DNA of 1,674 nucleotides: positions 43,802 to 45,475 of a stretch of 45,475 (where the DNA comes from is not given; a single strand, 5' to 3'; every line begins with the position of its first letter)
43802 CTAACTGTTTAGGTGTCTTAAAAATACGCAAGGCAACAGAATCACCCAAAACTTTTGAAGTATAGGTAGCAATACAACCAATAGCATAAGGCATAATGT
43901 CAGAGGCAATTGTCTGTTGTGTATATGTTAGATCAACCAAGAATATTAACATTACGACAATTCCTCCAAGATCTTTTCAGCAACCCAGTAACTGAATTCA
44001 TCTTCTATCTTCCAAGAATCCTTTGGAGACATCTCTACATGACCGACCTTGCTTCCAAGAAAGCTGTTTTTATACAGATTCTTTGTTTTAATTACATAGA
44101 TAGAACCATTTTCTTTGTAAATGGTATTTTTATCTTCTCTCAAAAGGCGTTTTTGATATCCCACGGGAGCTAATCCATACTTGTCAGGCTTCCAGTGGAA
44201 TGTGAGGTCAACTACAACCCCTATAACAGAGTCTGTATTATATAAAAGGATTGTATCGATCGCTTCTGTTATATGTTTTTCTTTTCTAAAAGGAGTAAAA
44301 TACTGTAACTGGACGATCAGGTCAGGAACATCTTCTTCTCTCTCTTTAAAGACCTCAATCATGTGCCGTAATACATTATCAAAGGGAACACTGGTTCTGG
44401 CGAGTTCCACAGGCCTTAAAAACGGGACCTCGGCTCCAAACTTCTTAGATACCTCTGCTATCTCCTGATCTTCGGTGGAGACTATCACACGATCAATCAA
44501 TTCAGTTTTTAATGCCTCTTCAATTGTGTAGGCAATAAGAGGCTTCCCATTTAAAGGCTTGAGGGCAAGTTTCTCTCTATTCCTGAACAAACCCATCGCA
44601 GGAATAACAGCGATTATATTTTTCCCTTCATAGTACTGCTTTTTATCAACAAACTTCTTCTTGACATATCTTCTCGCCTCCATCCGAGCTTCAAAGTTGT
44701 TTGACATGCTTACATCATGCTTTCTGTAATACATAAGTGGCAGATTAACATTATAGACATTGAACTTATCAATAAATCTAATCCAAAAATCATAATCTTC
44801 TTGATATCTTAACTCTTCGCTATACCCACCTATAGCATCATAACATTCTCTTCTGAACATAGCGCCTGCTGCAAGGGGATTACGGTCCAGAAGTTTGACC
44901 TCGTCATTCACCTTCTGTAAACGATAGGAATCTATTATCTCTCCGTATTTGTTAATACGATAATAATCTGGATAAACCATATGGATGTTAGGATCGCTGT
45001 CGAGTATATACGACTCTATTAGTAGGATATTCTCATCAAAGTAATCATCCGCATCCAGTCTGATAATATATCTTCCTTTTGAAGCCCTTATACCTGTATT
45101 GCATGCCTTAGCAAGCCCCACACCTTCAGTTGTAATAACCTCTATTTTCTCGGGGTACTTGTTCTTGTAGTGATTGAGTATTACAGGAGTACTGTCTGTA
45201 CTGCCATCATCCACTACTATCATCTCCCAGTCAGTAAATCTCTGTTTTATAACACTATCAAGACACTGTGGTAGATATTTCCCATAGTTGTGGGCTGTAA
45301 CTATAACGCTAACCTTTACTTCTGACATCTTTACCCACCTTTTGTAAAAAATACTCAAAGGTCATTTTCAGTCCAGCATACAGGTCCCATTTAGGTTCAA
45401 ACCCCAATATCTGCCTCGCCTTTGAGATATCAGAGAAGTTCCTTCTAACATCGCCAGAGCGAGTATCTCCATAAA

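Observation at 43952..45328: GT2-cytidylyltransferase fusion A heads the radical-SAM/NeuB module and is a distant paralogue of fusion B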

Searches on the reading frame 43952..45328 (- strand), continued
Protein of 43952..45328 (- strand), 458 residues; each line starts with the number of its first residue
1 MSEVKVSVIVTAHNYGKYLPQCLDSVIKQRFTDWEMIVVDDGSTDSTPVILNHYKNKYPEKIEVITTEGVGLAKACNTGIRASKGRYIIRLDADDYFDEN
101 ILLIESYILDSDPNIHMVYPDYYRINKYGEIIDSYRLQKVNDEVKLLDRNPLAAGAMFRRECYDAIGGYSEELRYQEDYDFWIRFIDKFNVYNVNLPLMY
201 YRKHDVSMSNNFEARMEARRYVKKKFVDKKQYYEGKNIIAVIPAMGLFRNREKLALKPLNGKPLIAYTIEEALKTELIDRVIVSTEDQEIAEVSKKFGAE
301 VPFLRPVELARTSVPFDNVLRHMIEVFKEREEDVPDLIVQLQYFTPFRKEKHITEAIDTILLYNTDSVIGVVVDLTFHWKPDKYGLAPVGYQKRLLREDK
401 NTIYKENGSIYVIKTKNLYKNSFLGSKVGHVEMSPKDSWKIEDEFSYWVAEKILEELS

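Call 75: find_encoding_contigs(protein=P0489, flank=9000, max_places=1)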
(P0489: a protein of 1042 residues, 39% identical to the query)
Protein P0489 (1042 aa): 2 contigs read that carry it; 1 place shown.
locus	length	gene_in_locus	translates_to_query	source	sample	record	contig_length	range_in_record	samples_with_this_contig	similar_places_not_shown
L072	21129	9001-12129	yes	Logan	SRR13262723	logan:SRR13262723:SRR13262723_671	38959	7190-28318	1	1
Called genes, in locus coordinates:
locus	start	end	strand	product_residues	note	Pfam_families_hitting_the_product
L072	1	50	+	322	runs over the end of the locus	PF01073:3Beta_HSD, PF01370:Epimerase, PF02719:Polysacc_synt_2, PF04321:RmlD_sub_bind, PF05368:NmrA, PF07993:NAD_binding_4, PF16363:GDP_Man_Dehyd, PF13460:NAD_binding_10 (weak)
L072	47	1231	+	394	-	PF01041:DegT_DnrJ_EryC1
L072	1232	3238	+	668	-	PF13522:GATase_6, PF13537:GATase_7, PF00733:Asn_synthase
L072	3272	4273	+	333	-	PF13480:Acetyltransf_6, PF02388:FemAB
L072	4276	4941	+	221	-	PF25084:LbH_EIF2B (faint), PF25087:GMPPB_C (weak), PF14602:Hexapep_2 (faint), PF00132:Hexapep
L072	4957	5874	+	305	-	-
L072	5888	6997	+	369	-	-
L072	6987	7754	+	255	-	-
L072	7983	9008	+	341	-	PF04055:Radical_SAM, PF13186:SPASM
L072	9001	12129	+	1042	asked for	PF03102:NeuB, PF02348:CTP_transf_3, PF00535:Glycos_transf_2, PF10111:Glyco_tranf_2_2, PF13641:Glyco_tranf_2_3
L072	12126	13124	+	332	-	PF03102:NeuB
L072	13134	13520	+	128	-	-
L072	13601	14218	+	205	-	PF25084:LbH_EIF2B (faint), PF00132:Hexapep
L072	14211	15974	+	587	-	PF00664:ABC_membrane, PF02463:SMC_N (faint), PF00005:ABC_tran, PF13304:AAA_21 (faint)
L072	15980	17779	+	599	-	PF12481:DUF3700, PF13522:GATase_6, PF13537:GATase_7, PF00733:Asn_synthase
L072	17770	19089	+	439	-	-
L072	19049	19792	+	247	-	PF25084:LbH_EIF2B (faint), PF25087:GMPPB_C (faint), PF00132:Hexapep, PF14602:Hexapep_2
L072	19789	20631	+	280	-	PF00535:Glycos_transf_2, PF10111:Glyco_tranf_2_2, PF13641:Glyco_tranf_2_3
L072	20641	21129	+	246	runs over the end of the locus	PF02353:CMAS, PF13489:Methyltransf_23, PF05175:MTS, PF13847:Methyltransf_31, PF08241:Methyltransf_11, PF08242:Methyltransf_12, PF13649:Methyltransf_25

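Call 77: search_protein_families(library=ncbifam, proteins=[L003:15615-17462:+, L071:19293-20621:+, L072:17770-19089:+, L001:5002-6768:+, L028:13728-15359:+], max_evalue=0.001)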
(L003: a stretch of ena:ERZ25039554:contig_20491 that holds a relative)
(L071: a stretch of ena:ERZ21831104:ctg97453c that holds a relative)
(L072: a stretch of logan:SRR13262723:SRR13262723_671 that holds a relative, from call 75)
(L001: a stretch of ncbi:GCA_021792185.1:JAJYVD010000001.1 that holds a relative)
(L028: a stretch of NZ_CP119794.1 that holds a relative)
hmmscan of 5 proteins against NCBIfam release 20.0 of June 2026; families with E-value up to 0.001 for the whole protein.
L003:15615-17462:+ (615 aa): 3 families
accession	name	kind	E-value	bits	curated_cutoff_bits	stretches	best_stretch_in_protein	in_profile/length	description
TIGR04396.2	surf_polysacc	subfamily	1.1e-16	61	125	1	461-611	209-362/427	surface carbohydrate biosynthesis protein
NF046086.1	BFO_1060_trans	domain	4.1e-11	42.6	200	1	451-610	197-362/365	BFO_1060 family glycosyltransferase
TIGR00236.1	wecB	equivalog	5.3e-06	25.8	210.15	1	407-607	164-361/366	non-hydrolyzing UDP-N-acetylglucosamine 2-epimerase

L071:19293-20621:+ (442 aa): 0 families

L072:17770-19089:+ (439 aa): 0 families

L001:5002-6768:+ (588 aa): 0 families

L028:13728-15359:+ (543 aa): 0 families

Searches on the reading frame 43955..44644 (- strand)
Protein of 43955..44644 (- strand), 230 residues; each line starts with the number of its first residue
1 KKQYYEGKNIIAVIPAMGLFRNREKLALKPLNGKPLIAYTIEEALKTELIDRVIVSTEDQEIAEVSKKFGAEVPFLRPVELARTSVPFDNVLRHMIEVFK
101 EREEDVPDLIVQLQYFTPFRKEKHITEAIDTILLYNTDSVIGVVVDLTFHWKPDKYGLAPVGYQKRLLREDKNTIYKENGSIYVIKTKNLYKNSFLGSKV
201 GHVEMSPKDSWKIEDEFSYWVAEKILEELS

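Call 15: search_solved_structures(query=window:43955-44644:-, max_evalue=0.01, show_alignments=5)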
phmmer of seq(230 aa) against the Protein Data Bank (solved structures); distinct sequences matched with E-value up to 0.01: 17.
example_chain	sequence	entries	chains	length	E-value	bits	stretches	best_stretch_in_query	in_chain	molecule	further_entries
9ftb_A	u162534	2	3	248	2.2e-18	70.1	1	11-137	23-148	NeuA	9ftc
6ifd_A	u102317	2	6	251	2.3e-15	60.3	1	5-212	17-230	CMP-N-acetylneuraminate Synthetase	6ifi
9t4z_A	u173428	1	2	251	1.1e-13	54.8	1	9-209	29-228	PpNeuA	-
1eyr_A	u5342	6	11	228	1.7e-13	54.1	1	11-227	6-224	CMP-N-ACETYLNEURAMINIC ACID SYNTHETASE | N-acylneuraminate cytidylyltransferase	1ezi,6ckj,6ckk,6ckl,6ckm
1qwj_A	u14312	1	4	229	3e-11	46.8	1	14-224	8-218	cytidine monophospho-N-acetylneuraminic acid synthetase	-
1vh3_A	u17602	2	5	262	4.6e-06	29.8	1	13-136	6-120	3-deoxy-manno-octulosonate cytidylyltransferase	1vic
3duv_A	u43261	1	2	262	4.6e-06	29.8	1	13-136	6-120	3-deoxy-manno-octulosonate cytidylyltransferase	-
4jis_A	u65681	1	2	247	0.00084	22.4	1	28-144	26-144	ribitol-5-phosphate cytidylyltransferase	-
8ees_A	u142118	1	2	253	0.00087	22.4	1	12-78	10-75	3-deoxy-manno-octulosonate cytidylyltransferase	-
2y6p_A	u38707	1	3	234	0.0013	21.8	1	13-119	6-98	3-DEOXY-MANNO-OCTULOSONATE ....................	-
7kbq_A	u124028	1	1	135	0.0014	21.7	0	46-107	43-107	DE NOVO DESIGNED OR689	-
3oam_A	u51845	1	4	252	0.0025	20.9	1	13-80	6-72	3-deoxy-manno-octulosonate cytidylyltransferase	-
3tqd_A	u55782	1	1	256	0.0032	20.6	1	13-73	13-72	3-deoxy-manno-octulosonate cytidylyltransferase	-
3k8d_A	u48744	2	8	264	0.0037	20.3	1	10-78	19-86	3-deoxy-manno-octulosonate cytidylyltransferase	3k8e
1vh1_A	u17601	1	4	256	0.0046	20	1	11-78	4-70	3-deoxy-manno-octulosonate cytidylyltransferase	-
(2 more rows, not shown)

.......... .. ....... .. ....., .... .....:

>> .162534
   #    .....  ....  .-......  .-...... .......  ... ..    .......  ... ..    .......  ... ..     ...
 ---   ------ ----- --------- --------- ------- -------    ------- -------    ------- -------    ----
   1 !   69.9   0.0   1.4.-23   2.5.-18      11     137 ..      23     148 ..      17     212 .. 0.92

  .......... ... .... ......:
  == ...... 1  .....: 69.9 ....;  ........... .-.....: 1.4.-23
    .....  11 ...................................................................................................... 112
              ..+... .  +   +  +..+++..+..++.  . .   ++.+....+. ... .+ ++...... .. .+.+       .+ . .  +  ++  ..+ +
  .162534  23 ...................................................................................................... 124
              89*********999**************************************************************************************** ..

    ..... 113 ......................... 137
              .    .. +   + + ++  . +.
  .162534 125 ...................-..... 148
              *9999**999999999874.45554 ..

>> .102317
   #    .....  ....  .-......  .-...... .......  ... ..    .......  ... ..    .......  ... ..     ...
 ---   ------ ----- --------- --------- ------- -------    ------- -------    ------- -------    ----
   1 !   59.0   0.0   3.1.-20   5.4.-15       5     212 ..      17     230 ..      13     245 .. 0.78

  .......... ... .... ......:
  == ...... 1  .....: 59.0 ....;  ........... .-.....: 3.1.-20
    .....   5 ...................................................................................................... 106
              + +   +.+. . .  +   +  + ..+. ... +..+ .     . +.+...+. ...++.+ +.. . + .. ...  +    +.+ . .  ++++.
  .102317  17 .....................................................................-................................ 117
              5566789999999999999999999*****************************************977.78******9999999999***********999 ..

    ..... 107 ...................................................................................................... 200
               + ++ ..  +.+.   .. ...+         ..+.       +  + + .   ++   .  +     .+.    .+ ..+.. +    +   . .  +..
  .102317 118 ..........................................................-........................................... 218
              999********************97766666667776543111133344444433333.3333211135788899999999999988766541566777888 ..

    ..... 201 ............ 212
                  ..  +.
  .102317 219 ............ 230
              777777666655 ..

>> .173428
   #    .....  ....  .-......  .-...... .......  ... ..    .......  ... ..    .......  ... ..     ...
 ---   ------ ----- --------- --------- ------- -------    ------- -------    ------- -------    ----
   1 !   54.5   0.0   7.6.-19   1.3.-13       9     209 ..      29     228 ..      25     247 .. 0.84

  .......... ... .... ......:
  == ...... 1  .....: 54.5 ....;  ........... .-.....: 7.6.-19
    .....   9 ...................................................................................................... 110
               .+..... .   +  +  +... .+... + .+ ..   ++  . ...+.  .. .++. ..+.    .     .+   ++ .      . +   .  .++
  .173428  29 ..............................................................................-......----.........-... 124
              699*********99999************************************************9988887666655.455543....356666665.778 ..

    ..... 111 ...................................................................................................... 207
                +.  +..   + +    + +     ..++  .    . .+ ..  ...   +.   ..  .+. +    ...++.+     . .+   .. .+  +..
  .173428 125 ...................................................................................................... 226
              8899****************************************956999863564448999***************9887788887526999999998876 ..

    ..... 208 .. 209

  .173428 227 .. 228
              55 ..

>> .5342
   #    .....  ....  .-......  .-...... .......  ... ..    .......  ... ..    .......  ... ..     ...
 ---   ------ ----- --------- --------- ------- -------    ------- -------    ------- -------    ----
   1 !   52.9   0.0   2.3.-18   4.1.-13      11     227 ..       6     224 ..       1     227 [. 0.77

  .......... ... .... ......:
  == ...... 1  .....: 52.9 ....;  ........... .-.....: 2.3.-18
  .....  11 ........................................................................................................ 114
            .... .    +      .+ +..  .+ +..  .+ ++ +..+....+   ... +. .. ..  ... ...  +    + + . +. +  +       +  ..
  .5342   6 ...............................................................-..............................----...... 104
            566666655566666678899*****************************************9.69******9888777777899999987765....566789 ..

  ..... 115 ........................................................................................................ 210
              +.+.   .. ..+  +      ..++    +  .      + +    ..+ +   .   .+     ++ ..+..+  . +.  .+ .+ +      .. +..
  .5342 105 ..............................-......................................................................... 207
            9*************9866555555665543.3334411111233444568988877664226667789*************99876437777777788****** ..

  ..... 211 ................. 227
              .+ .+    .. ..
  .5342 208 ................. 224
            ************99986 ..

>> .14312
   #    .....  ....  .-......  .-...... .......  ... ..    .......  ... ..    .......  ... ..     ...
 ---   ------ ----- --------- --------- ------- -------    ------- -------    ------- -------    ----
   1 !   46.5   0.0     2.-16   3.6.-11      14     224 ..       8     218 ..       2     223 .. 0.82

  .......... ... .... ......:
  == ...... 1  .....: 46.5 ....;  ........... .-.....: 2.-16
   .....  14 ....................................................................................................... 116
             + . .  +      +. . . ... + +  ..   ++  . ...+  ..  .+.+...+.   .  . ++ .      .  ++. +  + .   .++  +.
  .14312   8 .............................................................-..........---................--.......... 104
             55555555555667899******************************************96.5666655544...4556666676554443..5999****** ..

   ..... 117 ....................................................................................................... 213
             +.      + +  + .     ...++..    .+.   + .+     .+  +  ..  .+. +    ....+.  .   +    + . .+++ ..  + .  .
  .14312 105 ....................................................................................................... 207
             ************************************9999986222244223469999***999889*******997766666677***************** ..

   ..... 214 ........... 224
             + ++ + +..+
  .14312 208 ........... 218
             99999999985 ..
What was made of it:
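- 44138..44140 (-): R397, equivalent of the ulosonate-carboxylate Arg165 (acts in trans in CT dimers). Alignment to 1eyr (call 15).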

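Call 42: search_protein_representatives(protein=window:43955-44644:-)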
Query: 230 residues. Proteins with E-value up to 0.001 (for the whole library): 16598; up to 1e-10: 7020; up to 1e-30: 61. The best 150 are listed.
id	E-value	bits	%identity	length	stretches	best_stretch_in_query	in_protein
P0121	6.1e-88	310.7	66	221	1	20-228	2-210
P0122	7.1e-67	241.8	52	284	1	9-228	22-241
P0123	8.3e-61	222.0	49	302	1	7-226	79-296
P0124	5.2e-54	199.8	44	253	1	11-226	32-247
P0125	1.2e-53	198.6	44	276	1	8-228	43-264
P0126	4.0e-53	196.9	45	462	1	8-227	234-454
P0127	1.0e-47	179.2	34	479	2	6-227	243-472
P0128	3.4e-47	177.5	45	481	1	15-228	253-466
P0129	2.1e-44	168.3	40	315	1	6-228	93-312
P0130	4.3e-42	160.8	40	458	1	8-228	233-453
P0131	1.7e-41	158.8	38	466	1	9-226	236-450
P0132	8.3e-41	156.6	42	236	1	8-226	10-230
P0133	4.7e-40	154.1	41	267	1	24-228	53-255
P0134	9.0e-40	153.2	41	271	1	7-228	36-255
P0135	1.2e-39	152.7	36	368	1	7-225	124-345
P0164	2.5e-32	128.9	41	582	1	32-227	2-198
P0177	4.9e-31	124.6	38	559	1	8-227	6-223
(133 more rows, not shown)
